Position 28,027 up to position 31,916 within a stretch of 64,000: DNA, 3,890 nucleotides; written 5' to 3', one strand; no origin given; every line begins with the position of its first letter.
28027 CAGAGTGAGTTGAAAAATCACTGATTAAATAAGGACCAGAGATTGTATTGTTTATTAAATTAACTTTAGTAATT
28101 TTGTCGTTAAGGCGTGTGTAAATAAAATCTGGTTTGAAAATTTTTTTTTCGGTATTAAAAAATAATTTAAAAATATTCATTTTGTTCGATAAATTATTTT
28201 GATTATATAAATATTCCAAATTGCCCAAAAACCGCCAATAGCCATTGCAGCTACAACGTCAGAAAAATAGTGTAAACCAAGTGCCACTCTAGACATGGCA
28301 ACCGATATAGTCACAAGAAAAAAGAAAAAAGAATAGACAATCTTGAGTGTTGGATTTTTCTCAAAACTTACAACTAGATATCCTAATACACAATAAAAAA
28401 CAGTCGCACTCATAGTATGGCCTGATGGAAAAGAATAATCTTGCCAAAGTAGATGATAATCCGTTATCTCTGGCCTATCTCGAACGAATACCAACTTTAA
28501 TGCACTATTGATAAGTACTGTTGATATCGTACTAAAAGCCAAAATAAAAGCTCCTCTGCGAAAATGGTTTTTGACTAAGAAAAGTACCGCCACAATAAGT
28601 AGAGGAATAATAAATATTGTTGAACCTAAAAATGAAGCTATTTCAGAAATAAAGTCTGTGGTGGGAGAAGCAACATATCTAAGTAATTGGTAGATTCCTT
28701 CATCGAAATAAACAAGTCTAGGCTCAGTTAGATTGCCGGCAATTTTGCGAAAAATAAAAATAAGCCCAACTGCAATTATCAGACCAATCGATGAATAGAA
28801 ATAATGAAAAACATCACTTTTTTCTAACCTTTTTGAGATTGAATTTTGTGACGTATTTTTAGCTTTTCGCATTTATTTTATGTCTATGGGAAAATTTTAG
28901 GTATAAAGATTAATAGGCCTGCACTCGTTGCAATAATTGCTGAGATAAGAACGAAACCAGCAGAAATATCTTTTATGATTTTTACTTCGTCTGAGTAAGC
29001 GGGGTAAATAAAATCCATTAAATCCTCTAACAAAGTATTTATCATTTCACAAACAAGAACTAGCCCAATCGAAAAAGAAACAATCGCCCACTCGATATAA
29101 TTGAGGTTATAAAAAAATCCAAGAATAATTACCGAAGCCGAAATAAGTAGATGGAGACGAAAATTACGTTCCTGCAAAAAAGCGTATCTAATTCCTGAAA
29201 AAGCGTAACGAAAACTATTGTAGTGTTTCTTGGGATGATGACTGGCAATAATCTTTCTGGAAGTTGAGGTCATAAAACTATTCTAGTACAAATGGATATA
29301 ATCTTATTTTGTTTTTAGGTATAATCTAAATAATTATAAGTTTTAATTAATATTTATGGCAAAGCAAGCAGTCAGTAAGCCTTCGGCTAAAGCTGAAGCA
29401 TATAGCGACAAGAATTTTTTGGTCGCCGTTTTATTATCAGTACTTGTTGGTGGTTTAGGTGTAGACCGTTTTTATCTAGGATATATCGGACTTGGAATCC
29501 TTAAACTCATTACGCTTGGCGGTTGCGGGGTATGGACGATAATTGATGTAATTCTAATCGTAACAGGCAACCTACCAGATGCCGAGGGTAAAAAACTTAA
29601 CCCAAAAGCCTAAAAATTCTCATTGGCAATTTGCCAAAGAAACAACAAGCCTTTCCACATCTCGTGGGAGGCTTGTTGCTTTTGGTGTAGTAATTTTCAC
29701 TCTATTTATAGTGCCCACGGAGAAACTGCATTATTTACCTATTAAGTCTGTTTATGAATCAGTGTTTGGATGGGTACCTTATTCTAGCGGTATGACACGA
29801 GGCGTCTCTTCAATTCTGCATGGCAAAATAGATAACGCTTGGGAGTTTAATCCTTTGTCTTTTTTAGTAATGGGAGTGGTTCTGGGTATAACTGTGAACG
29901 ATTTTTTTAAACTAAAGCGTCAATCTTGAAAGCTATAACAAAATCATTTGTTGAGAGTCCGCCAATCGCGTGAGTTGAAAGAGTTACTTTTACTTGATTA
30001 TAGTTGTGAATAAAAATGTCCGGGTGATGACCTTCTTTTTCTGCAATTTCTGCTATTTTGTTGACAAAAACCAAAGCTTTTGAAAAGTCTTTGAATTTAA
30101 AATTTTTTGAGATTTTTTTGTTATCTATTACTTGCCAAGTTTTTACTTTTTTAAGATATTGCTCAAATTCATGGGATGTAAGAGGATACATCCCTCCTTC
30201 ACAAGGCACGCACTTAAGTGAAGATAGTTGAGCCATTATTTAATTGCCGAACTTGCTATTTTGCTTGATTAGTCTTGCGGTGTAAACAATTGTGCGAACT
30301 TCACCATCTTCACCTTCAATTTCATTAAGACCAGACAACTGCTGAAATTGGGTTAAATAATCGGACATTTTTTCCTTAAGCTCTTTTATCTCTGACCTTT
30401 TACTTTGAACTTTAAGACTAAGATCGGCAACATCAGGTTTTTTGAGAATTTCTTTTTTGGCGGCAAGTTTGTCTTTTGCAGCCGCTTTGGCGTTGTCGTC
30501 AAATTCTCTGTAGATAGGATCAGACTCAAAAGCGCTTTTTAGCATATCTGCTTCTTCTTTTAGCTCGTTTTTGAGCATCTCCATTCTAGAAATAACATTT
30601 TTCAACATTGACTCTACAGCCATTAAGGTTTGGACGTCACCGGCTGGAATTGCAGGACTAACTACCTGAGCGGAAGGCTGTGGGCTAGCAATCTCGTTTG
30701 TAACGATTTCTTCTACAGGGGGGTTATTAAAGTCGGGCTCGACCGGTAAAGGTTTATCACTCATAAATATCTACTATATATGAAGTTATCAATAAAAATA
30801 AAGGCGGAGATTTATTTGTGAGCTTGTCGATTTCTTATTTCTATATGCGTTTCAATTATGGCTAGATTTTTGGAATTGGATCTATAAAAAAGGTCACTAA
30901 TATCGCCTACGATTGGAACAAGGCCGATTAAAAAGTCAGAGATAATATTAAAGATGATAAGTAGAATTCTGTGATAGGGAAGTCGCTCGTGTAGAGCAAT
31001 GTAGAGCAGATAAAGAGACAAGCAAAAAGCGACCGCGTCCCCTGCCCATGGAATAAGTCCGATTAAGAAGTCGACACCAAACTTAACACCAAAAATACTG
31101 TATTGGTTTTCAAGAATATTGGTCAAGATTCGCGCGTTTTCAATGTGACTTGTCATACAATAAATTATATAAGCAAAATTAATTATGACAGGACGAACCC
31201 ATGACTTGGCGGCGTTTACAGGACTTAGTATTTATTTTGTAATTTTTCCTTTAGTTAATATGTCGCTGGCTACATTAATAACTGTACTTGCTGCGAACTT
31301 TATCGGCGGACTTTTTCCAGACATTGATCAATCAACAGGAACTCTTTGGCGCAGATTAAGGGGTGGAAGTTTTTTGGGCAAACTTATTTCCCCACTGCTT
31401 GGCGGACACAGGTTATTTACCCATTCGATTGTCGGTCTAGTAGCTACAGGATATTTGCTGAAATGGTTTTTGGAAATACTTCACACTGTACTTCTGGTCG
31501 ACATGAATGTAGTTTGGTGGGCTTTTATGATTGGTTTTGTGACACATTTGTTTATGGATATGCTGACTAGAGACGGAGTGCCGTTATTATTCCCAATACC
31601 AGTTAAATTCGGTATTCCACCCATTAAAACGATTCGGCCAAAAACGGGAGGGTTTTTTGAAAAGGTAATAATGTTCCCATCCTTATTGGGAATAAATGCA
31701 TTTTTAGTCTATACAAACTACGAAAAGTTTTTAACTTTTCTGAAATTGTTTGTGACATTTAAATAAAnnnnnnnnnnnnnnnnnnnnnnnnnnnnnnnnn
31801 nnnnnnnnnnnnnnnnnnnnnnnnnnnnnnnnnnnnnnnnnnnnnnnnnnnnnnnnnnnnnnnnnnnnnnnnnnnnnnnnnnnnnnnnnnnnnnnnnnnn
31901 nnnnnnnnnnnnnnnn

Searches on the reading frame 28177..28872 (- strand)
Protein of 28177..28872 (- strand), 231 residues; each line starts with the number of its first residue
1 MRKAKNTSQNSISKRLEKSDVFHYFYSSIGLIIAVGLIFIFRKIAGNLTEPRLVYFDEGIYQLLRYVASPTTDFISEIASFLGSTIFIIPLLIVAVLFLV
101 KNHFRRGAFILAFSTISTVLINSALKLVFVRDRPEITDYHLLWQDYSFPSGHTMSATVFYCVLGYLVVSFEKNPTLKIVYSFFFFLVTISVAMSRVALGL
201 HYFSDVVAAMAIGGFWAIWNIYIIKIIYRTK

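Call 62: search_protein_families(library=pfam, proteins=[window:28177-28872:-], max_evalue=0.001)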
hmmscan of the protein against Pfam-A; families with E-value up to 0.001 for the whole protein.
window:28177-28872:- (231 aa): 2 families
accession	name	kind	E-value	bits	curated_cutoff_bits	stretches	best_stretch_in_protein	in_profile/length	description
PF01569.27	PAP2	-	9.9e-22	77.5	27.2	1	108-224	2-125/130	PAP2 superfamily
PF14360.12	PAP2_C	-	0.00084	20.3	27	1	150-215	8-67/74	PAP2 superfamily C-terminal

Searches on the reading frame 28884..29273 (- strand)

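Call 62: search_protein_families(library=pfam, proteins=[window:28884-29273:-], max_evalue=0.001)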
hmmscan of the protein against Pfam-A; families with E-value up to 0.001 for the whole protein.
window:28884-29273:- (129 aa): 1 family
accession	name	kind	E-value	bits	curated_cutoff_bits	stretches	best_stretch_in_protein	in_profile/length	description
PF01219.24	DAGK_prokar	-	1.3e-32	112.1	22.3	1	22-123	1-102/102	Prokaryotic diacylglycerol kinase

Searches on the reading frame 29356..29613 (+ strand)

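Call 63: search_protein_families(library=pfam, proteins=[window:29356-29613:+], max_evalue=0.001)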
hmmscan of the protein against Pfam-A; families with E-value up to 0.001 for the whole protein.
window:29356-29613:+ (85 aa): 1 family
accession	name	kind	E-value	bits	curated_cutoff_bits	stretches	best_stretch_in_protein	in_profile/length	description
PF05154.21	TM2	-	4.4e-19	68.9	27.9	1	18-66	2-51/51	TM2 domain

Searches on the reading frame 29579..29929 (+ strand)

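Call 63: search_protein_families(library=pfam, proteins=[window:29579-29929:+], max_evalue=0.001)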
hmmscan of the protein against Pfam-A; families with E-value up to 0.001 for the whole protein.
window:29579-29929:+ (116 aa): 1 family
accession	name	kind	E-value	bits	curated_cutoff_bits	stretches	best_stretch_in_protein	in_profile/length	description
PF10825.13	DUF2752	-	6.3e-07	29.8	27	1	71-102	15-46/49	Protein of unknown function (DUF2752)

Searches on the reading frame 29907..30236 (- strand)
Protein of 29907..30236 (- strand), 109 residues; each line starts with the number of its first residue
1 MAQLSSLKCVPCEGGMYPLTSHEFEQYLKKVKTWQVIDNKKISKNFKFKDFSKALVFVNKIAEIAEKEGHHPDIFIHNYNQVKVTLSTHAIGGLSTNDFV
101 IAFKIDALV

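Call 63: search_protein_families(library=pfam, proteins=[window:29907-30236:-], max_evalue=0.001)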
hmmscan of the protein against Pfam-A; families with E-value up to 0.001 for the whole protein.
window:29907-30236:- (109 aa): 1 family
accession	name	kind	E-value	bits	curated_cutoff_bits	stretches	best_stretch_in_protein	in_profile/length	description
PF01329.24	Pterin_4a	-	2.9e-31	107.9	26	1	18-108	2-91/91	Pterin 4 alpha carbinolamine dehydratase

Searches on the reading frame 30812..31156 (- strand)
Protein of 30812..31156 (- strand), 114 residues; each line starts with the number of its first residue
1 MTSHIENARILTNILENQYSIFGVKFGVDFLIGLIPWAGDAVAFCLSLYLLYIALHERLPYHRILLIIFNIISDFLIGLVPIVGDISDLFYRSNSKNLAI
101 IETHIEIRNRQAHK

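Call 63: search_protein_families(library=pfam, proteins=[window:30812-31156:-], max_evalue=0.001)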
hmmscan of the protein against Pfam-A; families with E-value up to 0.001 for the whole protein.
window:30812-31156:- (114 aa): 1 family
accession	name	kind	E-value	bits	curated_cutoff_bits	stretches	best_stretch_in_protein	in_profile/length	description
PF13430.11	DUF4112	-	1.1e-27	96.7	23.3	1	8-105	5-105/105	Domain of unknown function (DUF4112)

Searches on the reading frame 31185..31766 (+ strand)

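Call 4: search_protein_families(library=pfam, proteins=[window:31185-31766:+], max_evalue=0.01)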
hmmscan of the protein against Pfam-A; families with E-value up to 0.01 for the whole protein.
window:31185-31766:+ (193 aa): 1 family
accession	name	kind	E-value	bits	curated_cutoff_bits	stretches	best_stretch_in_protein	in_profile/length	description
PF04307.19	YdjM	-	2.4e-23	83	29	1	1-161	1-145/176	YdjM inner membrane protein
